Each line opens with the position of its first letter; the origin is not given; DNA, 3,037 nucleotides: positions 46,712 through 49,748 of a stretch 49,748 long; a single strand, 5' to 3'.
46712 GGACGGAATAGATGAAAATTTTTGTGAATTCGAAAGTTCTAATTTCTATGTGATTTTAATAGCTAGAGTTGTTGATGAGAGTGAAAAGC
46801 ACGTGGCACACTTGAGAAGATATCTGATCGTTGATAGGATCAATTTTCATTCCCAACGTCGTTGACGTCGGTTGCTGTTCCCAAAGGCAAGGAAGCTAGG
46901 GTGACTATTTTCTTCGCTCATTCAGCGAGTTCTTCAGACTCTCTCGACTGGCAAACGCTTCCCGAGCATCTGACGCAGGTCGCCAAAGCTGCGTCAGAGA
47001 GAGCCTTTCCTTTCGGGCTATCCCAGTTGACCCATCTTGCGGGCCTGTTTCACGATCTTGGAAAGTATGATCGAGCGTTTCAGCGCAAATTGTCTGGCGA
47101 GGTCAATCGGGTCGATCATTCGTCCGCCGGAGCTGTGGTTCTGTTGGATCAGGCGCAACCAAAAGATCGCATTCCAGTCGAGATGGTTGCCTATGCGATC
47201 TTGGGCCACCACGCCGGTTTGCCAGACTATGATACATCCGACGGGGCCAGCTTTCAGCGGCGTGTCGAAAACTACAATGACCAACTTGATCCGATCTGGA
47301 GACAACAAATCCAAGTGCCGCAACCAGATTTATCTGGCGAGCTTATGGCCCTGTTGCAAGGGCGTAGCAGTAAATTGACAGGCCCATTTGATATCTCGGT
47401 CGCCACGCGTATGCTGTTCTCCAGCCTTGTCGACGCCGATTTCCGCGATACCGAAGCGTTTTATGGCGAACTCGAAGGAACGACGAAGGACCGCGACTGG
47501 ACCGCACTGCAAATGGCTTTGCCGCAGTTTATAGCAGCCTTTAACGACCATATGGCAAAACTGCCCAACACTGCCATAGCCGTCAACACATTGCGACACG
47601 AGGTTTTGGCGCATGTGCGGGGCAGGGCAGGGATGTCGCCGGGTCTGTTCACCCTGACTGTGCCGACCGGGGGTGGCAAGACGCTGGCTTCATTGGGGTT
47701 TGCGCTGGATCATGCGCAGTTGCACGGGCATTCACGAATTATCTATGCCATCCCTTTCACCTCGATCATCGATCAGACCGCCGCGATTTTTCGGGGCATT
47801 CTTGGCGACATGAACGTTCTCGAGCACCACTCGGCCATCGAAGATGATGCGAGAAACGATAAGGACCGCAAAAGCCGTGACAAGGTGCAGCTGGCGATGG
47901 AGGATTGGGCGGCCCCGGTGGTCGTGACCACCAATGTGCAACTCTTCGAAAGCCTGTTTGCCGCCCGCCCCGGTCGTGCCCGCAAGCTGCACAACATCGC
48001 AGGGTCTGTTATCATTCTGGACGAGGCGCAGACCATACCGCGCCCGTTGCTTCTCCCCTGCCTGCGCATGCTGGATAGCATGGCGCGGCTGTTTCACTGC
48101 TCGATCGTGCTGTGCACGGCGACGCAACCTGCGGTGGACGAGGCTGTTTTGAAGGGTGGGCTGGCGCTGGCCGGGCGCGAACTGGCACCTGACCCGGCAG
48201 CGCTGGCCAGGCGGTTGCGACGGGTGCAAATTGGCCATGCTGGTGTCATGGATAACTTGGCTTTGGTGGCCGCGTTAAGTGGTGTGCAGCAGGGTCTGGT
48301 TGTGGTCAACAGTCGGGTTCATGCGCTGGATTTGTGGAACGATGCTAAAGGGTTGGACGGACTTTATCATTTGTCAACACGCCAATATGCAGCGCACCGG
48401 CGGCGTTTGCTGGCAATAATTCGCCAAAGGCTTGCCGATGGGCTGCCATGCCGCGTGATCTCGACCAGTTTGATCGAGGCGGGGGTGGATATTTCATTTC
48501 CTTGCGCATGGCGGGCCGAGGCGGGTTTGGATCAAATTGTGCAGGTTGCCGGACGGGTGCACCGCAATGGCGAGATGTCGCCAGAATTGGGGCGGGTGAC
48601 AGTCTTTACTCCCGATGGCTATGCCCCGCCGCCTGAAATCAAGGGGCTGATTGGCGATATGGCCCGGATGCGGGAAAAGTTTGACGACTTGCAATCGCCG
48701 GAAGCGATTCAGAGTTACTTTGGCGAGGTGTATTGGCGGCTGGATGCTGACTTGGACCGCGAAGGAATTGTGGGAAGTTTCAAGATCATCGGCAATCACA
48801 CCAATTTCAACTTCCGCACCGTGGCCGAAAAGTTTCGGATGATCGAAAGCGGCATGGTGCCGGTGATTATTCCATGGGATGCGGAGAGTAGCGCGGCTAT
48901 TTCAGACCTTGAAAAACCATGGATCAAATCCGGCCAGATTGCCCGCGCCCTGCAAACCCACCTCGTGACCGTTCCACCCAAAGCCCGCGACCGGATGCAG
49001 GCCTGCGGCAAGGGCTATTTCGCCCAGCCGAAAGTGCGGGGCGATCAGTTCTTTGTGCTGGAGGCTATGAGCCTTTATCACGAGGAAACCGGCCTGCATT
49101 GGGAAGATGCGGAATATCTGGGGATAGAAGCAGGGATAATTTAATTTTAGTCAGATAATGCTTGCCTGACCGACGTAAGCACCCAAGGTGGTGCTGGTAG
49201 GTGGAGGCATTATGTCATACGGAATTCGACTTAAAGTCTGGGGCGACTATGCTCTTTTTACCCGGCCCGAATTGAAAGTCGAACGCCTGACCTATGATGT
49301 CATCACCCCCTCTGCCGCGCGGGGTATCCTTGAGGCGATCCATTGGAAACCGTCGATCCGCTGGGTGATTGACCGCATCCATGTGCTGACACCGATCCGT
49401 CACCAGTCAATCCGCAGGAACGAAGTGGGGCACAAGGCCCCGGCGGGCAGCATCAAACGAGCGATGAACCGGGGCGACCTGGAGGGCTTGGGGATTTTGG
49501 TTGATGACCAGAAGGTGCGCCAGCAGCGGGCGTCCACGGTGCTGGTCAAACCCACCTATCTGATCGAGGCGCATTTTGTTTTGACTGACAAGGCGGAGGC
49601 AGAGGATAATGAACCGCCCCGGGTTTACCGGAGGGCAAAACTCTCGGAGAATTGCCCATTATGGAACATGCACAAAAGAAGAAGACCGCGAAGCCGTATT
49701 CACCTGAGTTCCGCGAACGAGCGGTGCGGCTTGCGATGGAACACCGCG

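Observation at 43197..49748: tRNA-Ser(GCU)-associated integrase island carrying a type I-C CRISPR-Cas start; cas5c is disrupted by an IS3-group element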

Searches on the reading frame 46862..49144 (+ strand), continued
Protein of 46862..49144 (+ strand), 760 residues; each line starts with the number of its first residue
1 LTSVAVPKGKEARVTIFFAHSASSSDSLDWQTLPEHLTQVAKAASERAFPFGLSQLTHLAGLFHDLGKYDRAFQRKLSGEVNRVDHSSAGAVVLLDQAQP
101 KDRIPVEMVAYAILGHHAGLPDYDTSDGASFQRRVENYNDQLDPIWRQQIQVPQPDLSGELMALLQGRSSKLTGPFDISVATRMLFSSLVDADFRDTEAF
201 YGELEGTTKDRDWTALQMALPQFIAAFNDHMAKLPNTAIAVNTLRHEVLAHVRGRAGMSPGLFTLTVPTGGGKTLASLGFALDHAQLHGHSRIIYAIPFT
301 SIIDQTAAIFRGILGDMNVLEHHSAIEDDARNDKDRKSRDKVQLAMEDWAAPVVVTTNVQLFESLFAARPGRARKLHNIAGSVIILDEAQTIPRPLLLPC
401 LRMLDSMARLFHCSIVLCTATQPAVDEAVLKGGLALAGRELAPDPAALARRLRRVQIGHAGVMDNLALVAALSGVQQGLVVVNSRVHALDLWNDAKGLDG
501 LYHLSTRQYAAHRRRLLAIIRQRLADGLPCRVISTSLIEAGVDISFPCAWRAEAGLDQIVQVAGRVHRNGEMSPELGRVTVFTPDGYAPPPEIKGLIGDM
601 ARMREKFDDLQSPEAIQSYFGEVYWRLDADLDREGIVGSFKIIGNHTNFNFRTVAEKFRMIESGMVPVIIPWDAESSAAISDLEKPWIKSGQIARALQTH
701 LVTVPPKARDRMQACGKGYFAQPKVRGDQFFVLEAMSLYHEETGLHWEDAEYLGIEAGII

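Call 18: find_encoding_contigs(protein=window:46901-49141:+, flank=10000, max_places=10)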
Protein seq(747 aa) (747 aa): 1 contig read that carries it; 1 place shown.
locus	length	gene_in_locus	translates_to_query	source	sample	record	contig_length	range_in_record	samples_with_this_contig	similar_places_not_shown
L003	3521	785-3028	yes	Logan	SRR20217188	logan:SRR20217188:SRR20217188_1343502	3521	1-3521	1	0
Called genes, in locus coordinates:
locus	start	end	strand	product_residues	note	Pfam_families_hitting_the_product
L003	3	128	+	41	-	?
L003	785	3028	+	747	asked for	PF01966:HD (weak), PF18019:Cas3_HD (weak), PF00270:DEAD, PF04851:ResIII (faint), PF22590:Cas3-like_C_2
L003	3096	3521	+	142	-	?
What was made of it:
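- Checked: The start is probably GTG 46901 (747 aa, as called in relatives; exact match found in call 18), not TTG 46862.
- The exact Cas3 is in a Logan assembly (call 18).
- Tried and rejected: The 747-aa Cas3 gave only a 3.5-kb Logan contig that also ends in the IS (call 18).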

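Call 22: find_related_loci(query=window:46901-49144:+, collection=genome_contigs, flank=10000)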
Query window:46901-49144:+ (747 aa) in genome_contigs; peptide patterns used: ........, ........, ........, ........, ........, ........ (x = any residue, [..] = any of these).
40 stretches matched a pattern; 5 encode a relative of the query (tblastn E <= 1e-3); 4 distinct loci.
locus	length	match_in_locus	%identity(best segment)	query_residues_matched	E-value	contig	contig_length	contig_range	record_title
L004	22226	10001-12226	74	1-747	0e+0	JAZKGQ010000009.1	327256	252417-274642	MAG: Pseudomonadota bacterium isolate DC_RB_04_SPN110320-bin058 DCRB04SPN_B058_0_000000000009, whole genome shotgun sequ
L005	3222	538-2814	55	3-747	0e+0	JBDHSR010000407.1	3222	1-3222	MAG: Gemmobacter sp. isolate AS-MESO-OLR.345 NODE_124001_length_3222_cov_5.901113, whole genome shotgun sequence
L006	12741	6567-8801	76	1-747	0e+0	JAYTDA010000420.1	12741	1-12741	MAG: Paracoccaceae bacterium isolate GFS_1649 GFS_1649_419, whole genome shotgun sequence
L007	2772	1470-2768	53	5-444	2e-139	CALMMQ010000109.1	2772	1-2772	MAG TPA_asm: uncultured Pleomorphomonas sp. isolate ERR3519524_bin.105_CONCOCT_v1.1_MAG genome assembly, contig: ERZ1505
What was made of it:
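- Tried and rejected: The best hit was 76% identical (call 22).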

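Call 34: find_encoding_contigs(protein=P0014, flank=10000, max_places=3)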
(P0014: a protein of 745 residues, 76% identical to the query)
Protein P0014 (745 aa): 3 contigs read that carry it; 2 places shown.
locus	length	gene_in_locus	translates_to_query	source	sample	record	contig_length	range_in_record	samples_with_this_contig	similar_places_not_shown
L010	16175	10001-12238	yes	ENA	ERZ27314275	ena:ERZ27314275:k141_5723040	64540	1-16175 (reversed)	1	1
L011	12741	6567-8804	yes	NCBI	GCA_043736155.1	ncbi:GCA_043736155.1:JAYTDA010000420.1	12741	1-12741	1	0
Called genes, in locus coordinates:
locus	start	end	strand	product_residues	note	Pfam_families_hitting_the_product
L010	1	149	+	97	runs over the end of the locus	-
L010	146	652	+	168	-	-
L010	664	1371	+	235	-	PF11860:Muramidase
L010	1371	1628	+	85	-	PF20137:BubE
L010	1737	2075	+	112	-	-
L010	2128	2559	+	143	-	PF23140:Gp80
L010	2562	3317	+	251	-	-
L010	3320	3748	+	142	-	-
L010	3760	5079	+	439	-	-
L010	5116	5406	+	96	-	-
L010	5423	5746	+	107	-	PF00486:Trans_reg_C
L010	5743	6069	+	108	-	-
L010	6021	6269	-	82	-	PF15731:MqsA_antitoxin (weak), PF01381:HTH_3, PF13560:HTH_31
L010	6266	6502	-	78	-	-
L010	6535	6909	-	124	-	-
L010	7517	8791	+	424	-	PF00589:Phage_integrase (weak)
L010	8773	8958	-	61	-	-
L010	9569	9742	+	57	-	PF01527:HTH_Tnp_1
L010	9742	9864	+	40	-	-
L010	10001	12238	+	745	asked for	PF01966:HD (weak), PF18019:Cas3_HD (weak), PF00270:DEAD, PF22590:Cas3-like_C_2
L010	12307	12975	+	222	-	PF09704:Cas_Cas5d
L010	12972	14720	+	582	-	PF09709:Cas_Csd1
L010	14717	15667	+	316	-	PF05107:Cas_Cas7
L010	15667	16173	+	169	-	?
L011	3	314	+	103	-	?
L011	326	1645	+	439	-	-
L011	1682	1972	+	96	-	-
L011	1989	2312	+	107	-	PF00486:Trans_reg_C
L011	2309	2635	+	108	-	-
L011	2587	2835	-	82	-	PF15731:MqsA_antitoxin (weak), PF01381:HTH_3, PF13560:HTH_31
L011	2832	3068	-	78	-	-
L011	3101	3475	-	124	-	-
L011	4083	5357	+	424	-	PF00589:Phage_integrase (weak)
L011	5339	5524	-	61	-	-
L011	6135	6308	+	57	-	PF01527:HTH_Tnp_1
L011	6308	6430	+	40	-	-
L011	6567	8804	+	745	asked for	PF01966:HD (weak), PF18019:Cas3_HD (weak), PF00270:DEAD, PF22590:Cas3-like_C_2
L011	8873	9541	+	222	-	PF09704:Cas_Cas5d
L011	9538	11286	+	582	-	PF09709:Cas_Csd1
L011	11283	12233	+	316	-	PF05107:Cas_Cas7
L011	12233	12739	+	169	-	?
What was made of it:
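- L010/L011 show the same tRNA-Ser, integrase, 61-aa ORF and I-C arrangement in another flank (call 34).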

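Call 35: find_encoding_contigs(protein=P0029, flank=10000, max_places=3)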
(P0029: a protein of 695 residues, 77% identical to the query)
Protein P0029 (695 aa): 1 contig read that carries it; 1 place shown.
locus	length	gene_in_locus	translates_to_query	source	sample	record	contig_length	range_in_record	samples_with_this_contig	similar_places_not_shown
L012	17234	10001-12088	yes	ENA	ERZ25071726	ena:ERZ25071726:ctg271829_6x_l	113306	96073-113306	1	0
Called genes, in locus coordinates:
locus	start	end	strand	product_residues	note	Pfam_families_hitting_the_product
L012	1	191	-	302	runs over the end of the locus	PF03413:PepSY (weak), PF00072:Response_reg, PF00486:Trans_reg_C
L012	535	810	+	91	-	PF13670:PepSY_2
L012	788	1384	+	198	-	PF01292:Ni_hydr_CYTB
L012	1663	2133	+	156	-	PF04205:FMN_bind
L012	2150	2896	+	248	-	PF02424:ApbE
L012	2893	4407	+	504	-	PF00175:NAD_binding_1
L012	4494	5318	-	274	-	-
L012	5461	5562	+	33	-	-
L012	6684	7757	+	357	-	PF13007:LZ_Tnp_IS66, PF13005:zf-IS66, PF03050:DDE_Tnp_IS66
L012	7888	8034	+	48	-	PF13518:HTH_28 (faint), PF13551:HTH_29, PF13565:HTH_32 (weak)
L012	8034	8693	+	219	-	PF13086:AAA_11 (weak), PF13604:AAA_30, PF13245:AAA_19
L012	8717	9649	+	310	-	PF13737:DDE_Tnp_1_5, PF01609:DDE_Tnp_1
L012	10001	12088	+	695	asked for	PF18019:Cas3_HD (faint), PF00270:DEAD, PF04851:ResIII (weak), PF22590:Cas3-like_C_2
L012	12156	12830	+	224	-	PF09704:Cas_Cas5d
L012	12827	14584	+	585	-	PF09709:Cas_Csd1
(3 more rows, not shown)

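Call 36: find_encoding_contigs(protein=P0035, flank=10000, max_places=2)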
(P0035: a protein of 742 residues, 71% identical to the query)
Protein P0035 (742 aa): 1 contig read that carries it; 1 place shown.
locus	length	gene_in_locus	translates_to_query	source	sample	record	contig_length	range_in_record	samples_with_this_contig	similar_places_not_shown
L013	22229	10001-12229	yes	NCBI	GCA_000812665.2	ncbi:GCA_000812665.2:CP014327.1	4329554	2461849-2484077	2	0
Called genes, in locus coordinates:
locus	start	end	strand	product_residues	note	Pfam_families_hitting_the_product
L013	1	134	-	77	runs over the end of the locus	-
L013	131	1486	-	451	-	PF00004:AAA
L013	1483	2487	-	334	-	PF14065:Pvc16_N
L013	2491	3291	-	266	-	-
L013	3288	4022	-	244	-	-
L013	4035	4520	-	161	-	PF06841:Phage_T4_gp19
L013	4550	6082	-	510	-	PF17482:Phage_sheath_1C (faint)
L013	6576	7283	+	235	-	PF13610:DDE_Tnp_IS240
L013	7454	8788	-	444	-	PF25948:DUF7986 (weak)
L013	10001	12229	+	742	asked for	PF01966:HD (weak), PF18019:Cas3_HD (weak), PF00270:DEAD, PF04851:ResIII (weak), PF22590:Cas3-like_C_2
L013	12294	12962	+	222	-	PF09704:Cas_Cas5d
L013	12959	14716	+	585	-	PF09709:Cas_Csd1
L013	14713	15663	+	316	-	PF05107:Cas_Cas7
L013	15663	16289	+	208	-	PF01930:Cas_Cas4, PF12705:PDDEXK_1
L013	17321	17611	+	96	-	PF09827:CRISPR_Cas2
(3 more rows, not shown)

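Call 37: find_encoding_contigs(protein=P0012, flank=10000, max_places=2)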
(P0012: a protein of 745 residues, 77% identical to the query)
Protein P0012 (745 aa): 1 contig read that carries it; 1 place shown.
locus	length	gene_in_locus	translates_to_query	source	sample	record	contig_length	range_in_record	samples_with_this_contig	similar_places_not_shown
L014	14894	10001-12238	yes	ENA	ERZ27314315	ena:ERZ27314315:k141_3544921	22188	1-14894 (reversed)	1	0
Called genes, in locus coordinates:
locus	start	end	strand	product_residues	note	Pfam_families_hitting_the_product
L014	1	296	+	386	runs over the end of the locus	PF04389:Peptidase_M28 (weak), PF01546:Peptidase_M20, PF07687:M20_dimer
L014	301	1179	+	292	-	PF00892:EamA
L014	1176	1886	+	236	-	PF00392:GntR, PF07729:FCD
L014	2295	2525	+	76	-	-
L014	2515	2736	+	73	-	-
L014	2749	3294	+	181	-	PF11994:DUF3489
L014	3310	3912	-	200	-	PF09347:DUF1989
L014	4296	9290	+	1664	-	PF00270:DEAD, PF04851:ResIII (faint), PF00271:Helicase_C, PF00580:UvrD-helicase, PF13245:AAA_19, PF00580:UvrD-helicase, PF13361:UvrD_C, PF13538:UvrD_C_2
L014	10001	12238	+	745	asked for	PF18019:Cas3_HD (weak), PF01966:HD (faint), PF00270:DEAD, PF04851:ResIII (weak), PF22590:Cas3-like_C_2 (weak)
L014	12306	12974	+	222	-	PF09704:Cas_Cas5d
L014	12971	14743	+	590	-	PF09709:Cas_Csd1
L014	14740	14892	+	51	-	?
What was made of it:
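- Related I-C modules sit in quite different contexts, often beside IS elements (calls 35-37).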

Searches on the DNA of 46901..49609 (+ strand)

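Call 82: search_dna_similar(query=window:46901-49609:+, collection=plasmids, mode=distant, max_rows=12)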
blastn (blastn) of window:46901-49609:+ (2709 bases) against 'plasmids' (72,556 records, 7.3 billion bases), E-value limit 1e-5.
Records with a match: 21; places in all: 21; records where one place covers at least 80% of the query: 0.
Best place of each record, by identity: 60-80% 21.
By first word of the organism name: Nitratidesulfovibrio 4; Azospirillum 4; Zymomonas 2; Acidisoma 2; Methylosinus 2; Rhizobium 1; Geminicoccaceae 1; Tistrella 1; Allorhizobium 1; Brevibacillus 1; and 2 more.
By predicted mobility (MOB-suite, as given by PLSDB): non-mobilizable 18; mobilizable 2; conjugative 1.
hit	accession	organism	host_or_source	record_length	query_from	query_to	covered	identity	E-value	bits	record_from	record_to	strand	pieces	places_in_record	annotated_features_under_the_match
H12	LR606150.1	Rhizobium sp. Q54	paddy soil contaminated with arsenic ...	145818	738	2694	60%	69.9%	2e-116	665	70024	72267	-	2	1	CRISPR-associated helicase/endonuclease Cas3 | type I-C CRISPR-associated protein Cas5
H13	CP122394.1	Geminicoccaceae bacterium SCSIO 64248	Montipora informis (coral)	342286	738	2566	24%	67.4%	2e-28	222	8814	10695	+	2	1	cas3: CRISPR-associated helicase Cas3' | cas5c: type I-C CRISPR-associated protein Cas5c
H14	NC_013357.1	Zymomonas mobilis subsp. mobilis NCIMB 11163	-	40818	740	2499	22%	70.9%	6e-34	283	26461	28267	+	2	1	CRISPR-associated helicase/endonuclease Cas3 | cas5c: type I-C CRISPR-associated protein Cas5c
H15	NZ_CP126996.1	Acidisoma sp. PAMC 29798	cell culture,lichen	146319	748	2452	23%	66.8%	2e-13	163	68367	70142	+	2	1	CRISPR-associated endonuclease Cas3'' | cas5c: type I-C CRISPR-associated protein Cas5c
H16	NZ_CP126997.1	Acidisoma sp. PAMC 29798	cell culture,lichen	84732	748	2452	23%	66.8%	2e-13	163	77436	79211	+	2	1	CRISPR-associated endonuclease Cas3'' | cas5c: type I-C CRISPR-associated protein Cas5c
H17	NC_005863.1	Nitratidesulfovibrio vulgaris str. Hildenborough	-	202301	737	2488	21%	68.9%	6e-21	210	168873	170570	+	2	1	CRISPR-associated helicase/endonuclease Cas3 | cas5c: type I-C CRISPR-associated protein Cas5c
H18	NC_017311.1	Nitratidesulfovibrio vulgaris RCH1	-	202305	737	2488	21%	68.9%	6e-21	210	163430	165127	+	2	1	CRISPR-associated helicase/endonuclease Cas3 | cas5c: type I-C CRISPR-associated protein Cas5c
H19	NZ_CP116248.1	Nitratidesulfovibrio vulgaris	swine finishing facility waste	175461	737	2488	21%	68.9%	6e-21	210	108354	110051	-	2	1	cas3: CRISPR-associated helicase Cas3' | cas5c: type I-C CRISPR-associated protein Cas5c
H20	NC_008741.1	Nitratidesulfovibrio vulgaris DP4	-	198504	737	2488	21%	68.8%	7e-20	205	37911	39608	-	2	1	CRISPR-associated helicase/endonuclease Cas3 | cas5c: type I-C CRISPR-associated protein Cas5c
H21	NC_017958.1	Tistrella mobilis KA081020-065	-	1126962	738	2529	18%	72.3%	4e-23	274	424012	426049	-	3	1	record has no annotation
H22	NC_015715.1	Zymomonas mobilis subsp. pomaceae ATCC 29192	sick cider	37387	742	1133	14%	67.9%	3e-24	122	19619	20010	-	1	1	CRISPR-associated helicase/endonuclease Cas3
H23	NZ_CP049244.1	Allorhizobium pseudoryzae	cell culture,soil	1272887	738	1070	12%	74.3%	2e-51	213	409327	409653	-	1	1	none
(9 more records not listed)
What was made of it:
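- Closest known: Type I-C. Same: Annotated plasmid records call the matching genes Cas3 and type I-C Cas5c (call 82).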

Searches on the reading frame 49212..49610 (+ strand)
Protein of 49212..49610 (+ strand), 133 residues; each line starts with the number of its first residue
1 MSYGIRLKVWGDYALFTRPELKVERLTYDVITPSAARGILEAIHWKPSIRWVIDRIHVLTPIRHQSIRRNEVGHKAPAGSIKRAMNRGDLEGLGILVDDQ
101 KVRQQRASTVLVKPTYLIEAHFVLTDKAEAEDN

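Call 10: search_protein_families(library=pfam, proteins=[window:49212-49610:+], max_evalue=0.01)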
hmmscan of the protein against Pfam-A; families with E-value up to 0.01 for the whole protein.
window:49212-49610:+ (133 aa): 2 families
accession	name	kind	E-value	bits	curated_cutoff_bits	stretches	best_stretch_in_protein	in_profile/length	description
PF09704.15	Cas_Cas5d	-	2.9e-28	99.7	23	1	5-131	2-121/217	CRISPR-associated protein (Cas_Cas5)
PF06782.17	UPF0236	-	0.00019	20.8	24.3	1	9-99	216-301/400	Uncharacterised protein family (UPF0236)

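Call 12: search_protein_families(library=ncbifam, proteins=[window:49212-49610:+], max_evalue=0.01)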
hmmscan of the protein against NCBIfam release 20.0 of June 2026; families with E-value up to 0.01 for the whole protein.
window:49212-49610:+ (133 aa): 3 families
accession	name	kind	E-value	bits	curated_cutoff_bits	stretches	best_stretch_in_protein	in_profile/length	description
TIGR01876.1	cas_Cas5d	exception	2.6e-29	102.9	85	1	7-127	1-98/203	type I-C CRISPR-associated protein Cas5c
TIGR02593.1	CRISPR_cas5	subfamily_domain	5.4e-17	61.3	17.8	1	5-46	2-43/43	CRISPR-associated protein Cas5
TIGR02592.1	cas_Cas5h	exception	3e-05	23.8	97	1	6-118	4-109/241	type I-B CRISPR-associated protein Cas5b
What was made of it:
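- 49212..49609 (+): 5' 60% of cas5c (codons 1 to ~133); the frame continues without a stop into the IS. TIGR01876 at 102.9 bits, profile positions 1-98 of 203 (call 12).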
